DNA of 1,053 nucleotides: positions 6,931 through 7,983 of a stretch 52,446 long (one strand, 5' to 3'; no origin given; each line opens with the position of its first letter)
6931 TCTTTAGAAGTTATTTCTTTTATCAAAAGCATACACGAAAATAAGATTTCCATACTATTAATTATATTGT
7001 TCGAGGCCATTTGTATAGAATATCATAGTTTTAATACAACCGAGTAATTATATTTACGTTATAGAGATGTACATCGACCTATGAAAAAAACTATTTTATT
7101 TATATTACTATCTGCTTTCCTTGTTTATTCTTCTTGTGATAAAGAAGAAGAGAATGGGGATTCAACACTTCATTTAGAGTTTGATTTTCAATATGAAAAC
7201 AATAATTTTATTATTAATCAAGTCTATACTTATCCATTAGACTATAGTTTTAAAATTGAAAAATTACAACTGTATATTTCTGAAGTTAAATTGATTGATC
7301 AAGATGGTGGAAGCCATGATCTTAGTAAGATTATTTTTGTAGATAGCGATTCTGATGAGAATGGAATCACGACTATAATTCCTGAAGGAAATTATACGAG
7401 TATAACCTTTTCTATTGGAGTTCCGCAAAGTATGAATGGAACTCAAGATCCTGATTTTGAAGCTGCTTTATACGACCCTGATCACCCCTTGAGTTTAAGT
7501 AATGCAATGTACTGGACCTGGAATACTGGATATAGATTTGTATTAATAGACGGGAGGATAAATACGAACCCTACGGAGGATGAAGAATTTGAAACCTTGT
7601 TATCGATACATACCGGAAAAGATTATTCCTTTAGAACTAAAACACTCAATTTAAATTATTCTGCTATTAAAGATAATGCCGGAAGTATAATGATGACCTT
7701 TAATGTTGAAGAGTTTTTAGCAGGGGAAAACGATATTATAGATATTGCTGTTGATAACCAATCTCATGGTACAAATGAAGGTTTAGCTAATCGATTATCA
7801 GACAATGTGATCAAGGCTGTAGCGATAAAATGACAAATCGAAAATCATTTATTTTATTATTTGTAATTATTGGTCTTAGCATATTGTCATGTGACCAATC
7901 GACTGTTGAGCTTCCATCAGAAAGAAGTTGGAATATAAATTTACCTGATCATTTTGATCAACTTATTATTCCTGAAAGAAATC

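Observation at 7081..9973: Cys-free MbnP-like WxW lipoprotein followed by two tandem di-heme MbnH/MauG-like enzymes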

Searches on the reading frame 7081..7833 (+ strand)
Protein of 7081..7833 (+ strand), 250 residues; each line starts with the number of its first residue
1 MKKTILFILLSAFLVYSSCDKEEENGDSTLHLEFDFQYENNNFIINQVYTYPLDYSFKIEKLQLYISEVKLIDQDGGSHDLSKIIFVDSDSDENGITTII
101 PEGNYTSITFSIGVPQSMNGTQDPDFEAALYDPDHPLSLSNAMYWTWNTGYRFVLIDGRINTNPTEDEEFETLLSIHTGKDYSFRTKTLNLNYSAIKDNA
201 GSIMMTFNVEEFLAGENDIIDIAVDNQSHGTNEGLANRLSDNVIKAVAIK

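Call 5: search_protein_families(library=pfam, proteins=[window:7081-7833:+], max_evalue=1)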
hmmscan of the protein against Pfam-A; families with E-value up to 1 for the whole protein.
window:7081-7833:+ (250 aa): 1 family
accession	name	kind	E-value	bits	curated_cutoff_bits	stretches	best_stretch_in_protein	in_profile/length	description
PF20243.3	MbnP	-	1.1e-31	110.7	27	1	28-223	2-182/189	MbnP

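Call 6: search_protein_families(library=ncbifam, proteins=[window:7081-7833:+], max_evalue=1)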
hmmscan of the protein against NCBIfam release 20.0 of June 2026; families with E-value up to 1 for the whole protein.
window:7081-7833:+ (250 aa): 3 families
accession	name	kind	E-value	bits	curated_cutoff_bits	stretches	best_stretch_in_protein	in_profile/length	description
TIGR04052.2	MbnP_like_WxW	equivalog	3.3e-16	59.4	140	2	91-179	86-161/257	MbnP family copper-binding protein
NF052634.1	Riean_0653_fam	subfamily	0.037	14.9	57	1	1-28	1-26/176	Riean_0653 family protein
NF049913.1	FTN_0290_fam_lipo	equivalog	0.038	14.3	170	1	2-54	6-58/154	FTL_1709 family lipoprotein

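Call 12: search_solved_structures(query=window:7081-7833:+, max_evalue=10, show_alignments=3)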
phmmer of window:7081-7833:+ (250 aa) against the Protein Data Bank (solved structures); distinct sequences matched with E-value up to 10: 1.
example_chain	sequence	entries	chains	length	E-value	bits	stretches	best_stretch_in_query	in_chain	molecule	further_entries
7l6g_A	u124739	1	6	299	0.019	17.7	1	96-157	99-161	Metallo-mystery pair system four-Cys motif protein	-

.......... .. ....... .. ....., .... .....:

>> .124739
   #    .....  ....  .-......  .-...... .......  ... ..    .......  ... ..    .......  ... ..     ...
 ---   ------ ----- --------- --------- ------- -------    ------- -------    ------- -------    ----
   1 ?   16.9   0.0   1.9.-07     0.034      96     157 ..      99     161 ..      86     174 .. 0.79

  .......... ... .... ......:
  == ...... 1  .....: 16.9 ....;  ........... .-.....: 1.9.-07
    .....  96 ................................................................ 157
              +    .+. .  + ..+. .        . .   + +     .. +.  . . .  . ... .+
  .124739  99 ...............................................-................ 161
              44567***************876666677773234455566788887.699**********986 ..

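Call 16: find_homologous_proteins(query=window:7081-7833:+, max_evalue=0.001)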
Query window:7081-7833:+ (250 aa): 37 proteins with E <= 0.001 among 432 candidates.
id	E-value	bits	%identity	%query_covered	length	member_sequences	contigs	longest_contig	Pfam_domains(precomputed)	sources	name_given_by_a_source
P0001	9.1e-162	554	100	100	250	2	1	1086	PF20243.4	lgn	-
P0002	1.7e-136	471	83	100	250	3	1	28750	PF20243.4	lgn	-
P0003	1.0e-133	462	80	100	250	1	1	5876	PF20243.4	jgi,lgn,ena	-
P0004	6.0e-131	453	79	100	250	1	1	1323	PF20243.4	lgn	-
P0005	4.3e-125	434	76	100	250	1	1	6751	PF20243.4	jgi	jgi:hypothetical protein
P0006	1.5e-106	373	67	99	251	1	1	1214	PF20243.4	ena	-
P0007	8.5e-105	368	64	100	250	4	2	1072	PF20243.4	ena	-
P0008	1.2e-101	357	65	99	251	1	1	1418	PF20243.4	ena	-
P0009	1.1e-99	351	65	99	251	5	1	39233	PF20243.4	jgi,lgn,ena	-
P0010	1.9e-95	337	61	99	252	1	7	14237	PF20243.4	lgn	-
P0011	1.2e-90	321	59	100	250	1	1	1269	PF20243.4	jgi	jgi:hypothetical protein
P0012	4.7e-90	319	59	100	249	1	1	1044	PF20243.4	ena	-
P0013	5.7e-90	319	59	100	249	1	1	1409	PF20243.4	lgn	-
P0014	1.2e-89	318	60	94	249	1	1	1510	PF20243.4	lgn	-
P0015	1.8e-88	314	58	100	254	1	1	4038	PF20243.4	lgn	-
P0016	1.0e-85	305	57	100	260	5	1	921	PF20243.4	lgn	-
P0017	4.9e-85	303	57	100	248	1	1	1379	PF20243.4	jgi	-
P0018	5.0e-85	303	57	100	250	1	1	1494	PF20243.4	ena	-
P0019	1.3e-84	301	57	100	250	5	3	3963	PF20243.4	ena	-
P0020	4.4e-84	300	57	90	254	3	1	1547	PF20243.4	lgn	-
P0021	2.4e-83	297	55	99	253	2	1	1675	PF20243.4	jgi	-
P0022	4.9e-83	296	58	99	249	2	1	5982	PF20243.4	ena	-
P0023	9.6e-83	295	56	100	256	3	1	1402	PF20243.4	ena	-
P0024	1.2e-82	295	54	99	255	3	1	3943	PF20243.4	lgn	-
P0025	3.5e-82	294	55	100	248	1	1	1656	PF20243.4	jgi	-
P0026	6.2e-82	293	55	99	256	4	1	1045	PF20243.4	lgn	-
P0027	8.7e-81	289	51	100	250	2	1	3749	PF20243.4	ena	-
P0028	1.1e-79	285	52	100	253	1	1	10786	PF20243.4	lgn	-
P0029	7.4e-79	283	55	91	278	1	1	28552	PF20243.4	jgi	-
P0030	1.1e-77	279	50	100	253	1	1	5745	PF20243.4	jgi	jgi:hypothetical protein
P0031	6.8e-77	276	56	96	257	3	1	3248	PF20243.4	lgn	-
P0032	7.8e-77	276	51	100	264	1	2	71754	PF20243.4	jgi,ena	-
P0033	1.2e-76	275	55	90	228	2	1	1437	PF20243.4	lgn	-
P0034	2.8e-76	274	51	100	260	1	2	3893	PF20243.4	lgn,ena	-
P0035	3.5e-72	261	48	100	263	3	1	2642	PF20243.4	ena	-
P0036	1.9e-70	255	49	100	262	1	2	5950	PF20243.4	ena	-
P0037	2.6e-69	251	48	100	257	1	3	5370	PF20243.4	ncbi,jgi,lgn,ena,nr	ncbi:MAG: hypothetical protein DRI54_03340 [Bacteroidetes bacterium]|nr:MAG: hypothetical protein DR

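Call 19: find_related_loci(query=A1, collection=genome_contigs, flank=10000)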
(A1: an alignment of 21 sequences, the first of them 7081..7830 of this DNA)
Query A1 (250 aa) in genome_contigs; peptide patterns used: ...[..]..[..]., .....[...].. (x = any residue, [..] = any of these).
205 stretches matched a pattern; 158 encode a relative of the query (tblastn E <= 1e-3); the best 80 are kept; 80 distinct loci.
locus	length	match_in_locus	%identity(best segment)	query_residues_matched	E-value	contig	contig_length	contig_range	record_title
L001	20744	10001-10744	65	1-247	2e-101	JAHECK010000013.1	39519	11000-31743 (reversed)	MAG: Flavobacteriales bacterium isolate Ww168 NODE_1572_length_39519_cov_3.058785, whole genome shotgun sequence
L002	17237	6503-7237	35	6-243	4e-43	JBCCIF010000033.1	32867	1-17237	MAG: Bacteroidota bacterium isolate P01_B01_bin.84 k141_781861_length_32867_cov_13.5433, whole genome shotgun sequence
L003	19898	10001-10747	32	1-250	7e-42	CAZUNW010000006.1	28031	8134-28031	MAG TPA_asm: uncultured Chryseobacterium sp. isolate SRP193358_co1_73 genome assembly, contig: NODE_3719_length_28031_co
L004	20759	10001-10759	31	1-250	2e-37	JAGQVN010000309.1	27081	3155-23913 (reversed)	MAG: Flavobacteriales bacterium isolate HKST-UBA105 k127_3549420, whole genome shotgun sequence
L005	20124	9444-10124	30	1-222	7e-37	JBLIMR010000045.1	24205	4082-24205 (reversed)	MAG: Gammaproteobacteria bacterium isolate 3300053785_71 Ga0535658_0004273, whole genome shotgun sequence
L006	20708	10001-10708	33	10-249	3e-34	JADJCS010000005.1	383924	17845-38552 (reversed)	MAG: Flavobacteriales bacterium isolate Aved_18-Q3-R54-62_BATAC.626 tig00009287-10-3855500, whole genome shotgun sequenc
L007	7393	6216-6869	32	27-249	1e-30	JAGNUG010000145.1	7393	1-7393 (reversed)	MAG: Flavobacteriales bacterium isolate Go_SlAct_bin_193 Go_SlAct_56640_length_7393_cov_5.535783, whole genome shotgun s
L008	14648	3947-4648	27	20-250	2e-22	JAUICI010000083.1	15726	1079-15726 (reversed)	MAG: Bacteroidia bacterium isolate 7_bin.20 NODE_3324_length_15726_cov_0.957754, whole genome shotgun sequence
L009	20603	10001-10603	33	1-202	1e-21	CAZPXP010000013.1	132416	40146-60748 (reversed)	MAG TPA_asm: uncultured Ferruginibacter sp. isolate SRP292972_co3_135 genome assembly, contig: NODE_171_length_132416_co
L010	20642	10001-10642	31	1-202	3e-19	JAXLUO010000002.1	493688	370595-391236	MAG: Chitinophagales bacterium isolate STL-BAC32 C2.193.fa-2, whole genome shotgun sequence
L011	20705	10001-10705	27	1-227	4e-19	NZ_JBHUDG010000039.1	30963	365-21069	Pseudopedobacter beijingensis strain CGMCC 1.12329 soapdenovo_K_105_39, whole genome shotgun sequence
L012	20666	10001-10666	28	3-217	3e-19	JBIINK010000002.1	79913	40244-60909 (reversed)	MAG: Sphingobacteriales bacterium isolate ME2002-09-12pf_3300042556_group1_bin121 Rohwer_bin1070_scaffold_104_c1, whole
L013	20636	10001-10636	30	2-202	4e-19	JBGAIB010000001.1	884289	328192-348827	MAG: Chitinophagales bacterium isolate MAG_MBR_H125.33 MBRH125-33_opera_contig_30, whole genome shotgun sequence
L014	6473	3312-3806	30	3-158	7e-19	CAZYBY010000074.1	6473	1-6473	MAG TPA_asm: uncultured Sphingobacterium sp. isolate SRP135725_co2_158 genome assembly, contig: k141_1566298, whole geno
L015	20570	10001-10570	31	3-190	3e-18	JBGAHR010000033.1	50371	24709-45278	MAG: Chitinophagaceae bacterium isolate MAG_MBR_H125.058 MBRH125-58_opera_contig_2040, whole genome shotgun sequence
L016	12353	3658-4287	28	1-210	3e-18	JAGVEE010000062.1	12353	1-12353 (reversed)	MAG: Sphingobacteriales bacterium isolate WC_5 c_000000007991, whole genome shotgun sequence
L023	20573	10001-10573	30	3-190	8e-17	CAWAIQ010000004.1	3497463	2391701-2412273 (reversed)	MAG: uncultured Chitinophagaceae bacterium isolate MFD02581.bin.1.67 genome assembly, contig: contig_56, whole genome sh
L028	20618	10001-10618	33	3-207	3e-16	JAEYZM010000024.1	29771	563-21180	MAG: Bacteroidetes bacterium isolate OH_CBlB_93 k127_1714584, whole genome shotgun sequence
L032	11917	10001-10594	27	1-190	9e-16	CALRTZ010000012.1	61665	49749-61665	MAG: Sphingobacterium thalpophilum isolate JJ-MIK16A5-260-4-mx-bin675 genome assembly, contig: JJ-MIK16A5-260-C143, whol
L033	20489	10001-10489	29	5-164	1e-15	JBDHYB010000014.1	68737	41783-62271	MAG: Chitinophagales bacterium isolate AS-MICRO-OLR.239 NODE_1003_length_68737_cov_5.933864, whole genome shotgun sequen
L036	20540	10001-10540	25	17-190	3e-15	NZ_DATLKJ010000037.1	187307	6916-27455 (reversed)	MAG: Chitinophaga sp. isolate SMAG_U13719 k141_24756, whole genome shotgun sequence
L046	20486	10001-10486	30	3-158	2e-14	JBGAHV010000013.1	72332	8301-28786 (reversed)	MAG: Ferruginibacter sp. isolate MAG_MBR_H125.10 MBRH125-10_opera_contig_1411, whole genome shotgun sequence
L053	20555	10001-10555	29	6-190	4e-14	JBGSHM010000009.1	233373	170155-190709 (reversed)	MAG: Chitinophagaceae bacterium isolate JTS-AC105 k141_1519175, whole genome shotgun sequence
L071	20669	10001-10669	27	28-237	6e-13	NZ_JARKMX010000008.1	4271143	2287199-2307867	Paraflavitalea pollutisoli strain H1-2-19X velvet_auto_105_8, whole genome shotgun sequence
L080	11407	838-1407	27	2-194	1e-12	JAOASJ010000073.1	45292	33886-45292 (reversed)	MAG: Bacteroidia bacterium isolate AF21_PE0_C1_S1_36_31 C1_S1_369_length_45292_cov_18, whole genome shotgun sequence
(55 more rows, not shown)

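Call 23: predict_structure(alignment_id=A1)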
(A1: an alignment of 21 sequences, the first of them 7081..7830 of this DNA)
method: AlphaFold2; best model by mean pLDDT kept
length: 250 residues; sequences in the alignment: 21
mean_pLDDT: 83.4   pTM: 0.79
mean pLDDT of the five models: 83.4, 83.2, 82.9, 82.8, 80.1
residues with pLDDT >= 90: 110; 70-90: 96; 50-70: 40; < 50: 4
segments of 3 or more residues with pLDDT < 50: 19-22
pLDDT, mean of each block of 10 residues (from residue 1): 71 61 73 95 91 82 94 95 93 92 96 81 70 87 75 86 62 72 89 94 95 85 72 83 93
secondary structure, 60 per line:
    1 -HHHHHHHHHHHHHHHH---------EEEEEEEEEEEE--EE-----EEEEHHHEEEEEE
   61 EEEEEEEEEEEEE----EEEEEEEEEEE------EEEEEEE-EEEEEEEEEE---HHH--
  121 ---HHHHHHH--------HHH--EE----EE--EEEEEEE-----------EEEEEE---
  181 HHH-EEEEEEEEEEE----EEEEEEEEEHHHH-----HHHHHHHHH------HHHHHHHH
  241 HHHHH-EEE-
elements in order: H2-17 E27-38 E48-51 E55-73 E78-88 E95-101 E103-112 H124-130 E154-160 E172-177 E185-195 E200-208 H209-212 H218-226 H233-245 E247-249

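Call 27: fold_search(model_id=the predicted structure, library=pdb)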
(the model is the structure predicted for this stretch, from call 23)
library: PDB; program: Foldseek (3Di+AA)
matches with E <= 10: 599; with E <= 0.001: 6
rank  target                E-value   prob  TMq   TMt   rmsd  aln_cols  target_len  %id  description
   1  7l6g_C                7.4e-08  1.00  0.49  0.44   5.9       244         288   12  MbnP from Methylosinus trichosporium (released 2021-05-26)
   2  7l6g_B                8.3e-08  1.00  0.50  0.44   7.1       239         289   12  MbnP from Methylosinus trichosporium (released 2021-05-26)
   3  7l6g_E                8.3e-08  1.00  0.48  0.41   7.2       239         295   12  MbnP from Methylosinus trichosporium (released 2021-05-26)
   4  7l6g_D                1.3e-07  1.00  0.48  0.43   7.4       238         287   12  MbnP from Methylosinus trichosporium (released 2021-05-26)
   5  7l6g_F                1.6e-07  1.00  0.48  0.42   7.2       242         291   13  MbnP from Methylosinus trichosporium (released 2021-05-26)
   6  7l6g_A                3.1e-07  1.00  0.48  0.42   7.4       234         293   14  MbnP from Methylosinus trichosporium (released 2021-05-26)
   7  3liu_A                1.5e-02  0.80  0.21  0.15  12.6       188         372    9  Crystal structure of Putative cell adhesion protein (YP_001304840.1) from Parabacteroides distasonis ATCC 8503 at 2.05 (released 2010-02-09)
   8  3liu_B                2.0e-02  0.89  0.23  0.16  10.5       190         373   10  Crystal structure of Putative cell adhesion protein (YP_001304840.1) from Parabacteroides distasonis ATCC 8503 at 2.05 (released 2010-02-09)
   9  1pfo                  2.7e-02  0.21  0.13  0.08  12.0       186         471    9  PERFRINGOLYSIN O (released 1998-08-05)
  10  7djl_C                3.6e-02  0.23  0.16  0.11   9.8       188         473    8  Structure of four truncated and mutated forms of quenching protein (released 2022-06-08)
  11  1m3i_A                4.1e-02  0.18  0.13  0.08  11.5       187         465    8  Perfringolysin O, new crystal form (released 2004-02-03)
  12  2mca_MODEL_1_A        4.4e-02  0.85  0.21  0.43   9.2       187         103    6  NMR structure of the protein YP_002937094.1 from Eubacterium rectale (released 2013-09-04)
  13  6yoa_A                5.2e-02  0.57  0.23  0.35  11.5       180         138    8  Lig v 1 structure and the inflammatory response to the Ole e 1 protein family (released 2020-05-13)
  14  6nal_A                5.2e-02  0.13  0.14  0.09  10.0       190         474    7  Crystal Structure of Gram Negative Toxin (released 2019-12-04)
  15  7djl_A                5.5e-02  0.21  0.17  0.11   9.7       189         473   10  Structure of four truncated and mutated forms of quenching protein (released 2022-06-08)
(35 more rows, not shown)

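Call 28: search_solved_structures(query=A1, max_evalue=10, show_alignments=2)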
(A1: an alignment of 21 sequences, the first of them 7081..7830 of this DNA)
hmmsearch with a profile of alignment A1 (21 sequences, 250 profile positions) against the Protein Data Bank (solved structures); distinct sequences matched with E-value up to 10: 1.
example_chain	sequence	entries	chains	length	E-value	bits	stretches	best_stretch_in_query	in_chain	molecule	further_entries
7l6g_A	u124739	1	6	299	0.0091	18.5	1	93-157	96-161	Metallo-mystery pair system four-Cys motif protein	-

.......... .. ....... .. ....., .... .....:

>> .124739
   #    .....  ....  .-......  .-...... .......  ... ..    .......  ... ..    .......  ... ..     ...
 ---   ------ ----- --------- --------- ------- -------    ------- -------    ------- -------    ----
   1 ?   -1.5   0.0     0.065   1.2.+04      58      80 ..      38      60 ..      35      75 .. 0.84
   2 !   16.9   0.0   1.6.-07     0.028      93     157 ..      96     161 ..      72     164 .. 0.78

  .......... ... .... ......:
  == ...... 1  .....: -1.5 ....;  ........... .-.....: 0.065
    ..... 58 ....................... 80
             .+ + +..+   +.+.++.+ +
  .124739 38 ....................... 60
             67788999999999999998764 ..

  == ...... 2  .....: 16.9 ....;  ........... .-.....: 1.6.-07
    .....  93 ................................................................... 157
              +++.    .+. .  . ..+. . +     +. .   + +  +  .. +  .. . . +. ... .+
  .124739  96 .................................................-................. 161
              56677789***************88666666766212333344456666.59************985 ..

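Call 39: search_protein_families(library=pfam, proteins=[L003:6760-10119:-, L006:6262-6711:-, L003:4147-6318:+, L001:12889-14586:-, L004:12889-14442:-, L002:5782-6501:+, L008:2918-3733:+, L008:1982-2896:+, L008:6937-8355:+, L006:6715-9834:-], max_evalue=0.001)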
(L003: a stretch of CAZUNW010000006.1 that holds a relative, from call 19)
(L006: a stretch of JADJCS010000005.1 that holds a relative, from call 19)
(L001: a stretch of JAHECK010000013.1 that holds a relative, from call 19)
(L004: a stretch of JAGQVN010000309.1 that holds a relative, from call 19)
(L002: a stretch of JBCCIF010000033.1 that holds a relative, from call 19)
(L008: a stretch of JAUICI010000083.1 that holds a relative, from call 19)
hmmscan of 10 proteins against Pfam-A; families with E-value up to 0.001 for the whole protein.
L003:6760-10119:- (1119 aa): 6 families
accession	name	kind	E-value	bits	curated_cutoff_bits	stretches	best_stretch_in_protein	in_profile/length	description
PF00580.27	UvrD-helicase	-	4.2e-37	128.7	23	1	91-528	18-265/271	UvrD/REP helicase N-terminal domain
PF13361.12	UvrD_C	-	2.1e-16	60.7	25.6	2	807-902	284-345/350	UvrD-like helicase C-terminal domain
PF13245.12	AAA_19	-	1.9e-12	48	25.1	1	89-140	14-62/134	AAA domain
PF13538.12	UvrD_C_2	-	9.5e-08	32.2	27.4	1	814-835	4-25/52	UvrD-like helicase C-terminal domain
PF12705.13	PDDEXK_1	-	1.4e-06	28.9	22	1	980-1110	34-187/247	PD-(D/E)XK nuclease superfamily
PF13604.12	AAA_30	-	9.7e-06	25.9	27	0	86-139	18-66/191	AAA domain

L006:6262-6711:- (149 aa): 3 families
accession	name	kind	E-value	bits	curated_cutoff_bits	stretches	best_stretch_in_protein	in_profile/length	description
PF13673.13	Acetyltransf_10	-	2.4e-11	44.1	23.6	1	47-145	32-126/128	Acetyltransferase (GNAT) domain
PF13508.13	Acetyltransf_7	-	3.3e-07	31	27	1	55-127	12-83/84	Acetyltransferase (GNAT) domain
PF00583.31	Acetyltransf_1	-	3.4e-06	27.8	20.7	1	44-126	31-116/116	Acetyltransferase (GNAT) family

L003:4147-6318:+ (723 aa): 3 families
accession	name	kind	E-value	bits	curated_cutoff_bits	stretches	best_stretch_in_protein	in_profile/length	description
PF18911.6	PKD_4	-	7.9e-32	109.6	27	3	473-544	3-77/85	PKD domain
PF00801.26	PKD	-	6.6e-17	61.7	23.5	1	486-541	13-71/80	PKD domain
PF13585.12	CHU_C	-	2.1e-13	50.6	27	1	641-720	2-85/86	CHU_C Type IX secretion signal domain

L001:12889-14586:- (565 aa): 1 family
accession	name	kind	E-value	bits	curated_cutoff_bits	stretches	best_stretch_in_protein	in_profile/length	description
PF01235.23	Na_Ala_symp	-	1.4e-127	426.7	24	1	56-551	5-385/392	Sodium:alanine symporter family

L004:12889-14442:- (517 aa): 11 families
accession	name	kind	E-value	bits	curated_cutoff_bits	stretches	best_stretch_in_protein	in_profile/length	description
PF07992.20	Pyr_redox_2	-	2.7e-49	168.6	26.1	1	28-347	1-284/291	Pyridine nucleotide-disulphide oxidoreductase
PF02852.28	Pyr_redox_dim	-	3.8e-24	85.4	25.3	1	374-482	1-108/110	Pyridine nucleotide-disulphide oxidoreductase, dimerisation domain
PF00070.33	Pyr_redox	-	2.1e-17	63.8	22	1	201-272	1-71/82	Pyridine nucleotide-disulphide oxidoreductase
PF12831.13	FAD_oxidored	-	8.1e-11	42.3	27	1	29-170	1-145/416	FAD dependent oxidoreductase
PF01266.30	DAO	-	3.1e-09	37.3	27.9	1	29-146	1-121/353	FAD dependent oxidoreductase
PF01134.28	GIDA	-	8.7e-07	28.8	22.1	1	29-62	1-36/391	Glucose inhibited division protein A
PF13738.12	Pyr_redox_3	-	1.8e-06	27.8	30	0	32-63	2-34/305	Pyridine nucleotide-disulphide oxidoreductase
PF03486.20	HI0933_like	-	9.3e-06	25.7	50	0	29-61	2-34/244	HI0933-like protein Rossmann domain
PF13450.12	NAD_binding_8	-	3e-05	24.6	21.9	0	32-64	1-34/68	NAD(P)-binding Rossmann-like domain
PF01262.27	AlaDh_PNT_C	-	0.00017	21.6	23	0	26-58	27-59/214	Alanine dehydrogenase/PNT, C-terminal domain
PF00890.30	FAD_binding_2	-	0.00017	21.3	20.4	1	29-60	1-32/414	FAD binding domain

L002:5782-6501:+ (239 aa): 1 family
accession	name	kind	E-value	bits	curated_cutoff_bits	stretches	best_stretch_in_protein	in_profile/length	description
PF20243.3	MbnP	-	4.6e-30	105.4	27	1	34-211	2-181/189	MbnP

L008:2918-3733:+ (271 aa): 1 family
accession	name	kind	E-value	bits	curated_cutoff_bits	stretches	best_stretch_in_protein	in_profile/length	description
PF20243.3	MbnP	-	1.3e-27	97.4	27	1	53-248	2-187/189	MbnP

L008:1982-2896:+ (304 aa): 0 families

L008:6937-8355:+ (472 aa): 0 families

L006:6715-9834:- (1039 aa): 5 families
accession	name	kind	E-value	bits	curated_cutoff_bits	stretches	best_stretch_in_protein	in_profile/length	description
PF00580.27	UvrD-helicase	-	1.6e-34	120.2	23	1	8-450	17-267/271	UvrD/REP helicase N-terminal domain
PF13361.12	UvrD_C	-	1.1e-15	58.4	25.6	2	478-622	3-131/350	UvrD-like helicase C-terminal domain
PF13245.12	AAA_19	-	1.1e-11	45.5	25.1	2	6-59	13-62/134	AAA domain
PF13538.12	UvrD_C_2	-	2.1e-07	31.1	27.4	1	732-756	4-28/52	UvrD-like helicase C-terminal domain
PF13604.12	AAA_30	-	3.7e-06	27.2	27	0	369-433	70-127/191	AAA domain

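Call 69: find_encoding_contigs(protein=P0032, flank=8000, max_places=2)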
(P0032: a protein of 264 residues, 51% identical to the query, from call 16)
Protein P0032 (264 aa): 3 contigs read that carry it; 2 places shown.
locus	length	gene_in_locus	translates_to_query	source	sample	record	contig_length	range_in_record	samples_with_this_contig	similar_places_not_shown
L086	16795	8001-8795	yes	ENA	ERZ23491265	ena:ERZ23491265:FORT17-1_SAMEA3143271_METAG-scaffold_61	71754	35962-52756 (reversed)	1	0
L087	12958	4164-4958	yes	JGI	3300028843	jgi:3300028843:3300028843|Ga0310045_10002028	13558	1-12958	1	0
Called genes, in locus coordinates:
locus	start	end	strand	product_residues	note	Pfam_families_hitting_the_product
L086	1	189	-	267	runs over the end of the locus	PF13580:SIS_2 (faint), PF22198:GKRP_SIS_2 (weak), PF22645:GKRP_SIS_N, PF01380:SIS (faint), PF20741:GKRP-like_C (weak)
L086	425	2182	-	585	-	PF00135:COesterase (faint), PF20434:BD-FAE, PF18962:Por_Secre_tail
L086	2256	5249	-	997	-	PF13620:CarboxypepD_reg, PF13715:CarbopepD_reg_2, PF07715:Plug, PF00593:TonB_dep_Rec_b-barrel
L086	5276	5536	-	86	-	-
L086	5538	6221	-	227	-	PF00027:cNMP_binding, PF13545:HTH_Crp_2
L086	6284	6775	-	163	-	PF07609:DUF1572, PF04978:MST (weak), PF05163:DinB (weak)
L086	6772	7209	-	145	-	-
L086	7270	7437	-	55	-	-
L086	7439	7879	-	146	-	PF00583:Acetyltransf_1, PF13673:Acetyltransf_10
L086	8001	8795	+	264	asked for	PF20243:MbnP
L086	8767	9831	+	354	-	PF00034:Cytochrom_C (faint), PF03150:CCP_MauG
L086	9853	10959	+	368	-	PF03150:CCP_MauG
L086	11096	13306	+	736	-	PF13585:CHU_C (weak), PF18962:Por_Secre_tail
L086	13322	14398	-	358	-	PF02322:Cyt_bd_oxida_II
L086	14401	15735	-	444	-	PF01654:Cyt_bd_oxida_I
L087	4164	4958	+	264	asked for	PF20243:MbnP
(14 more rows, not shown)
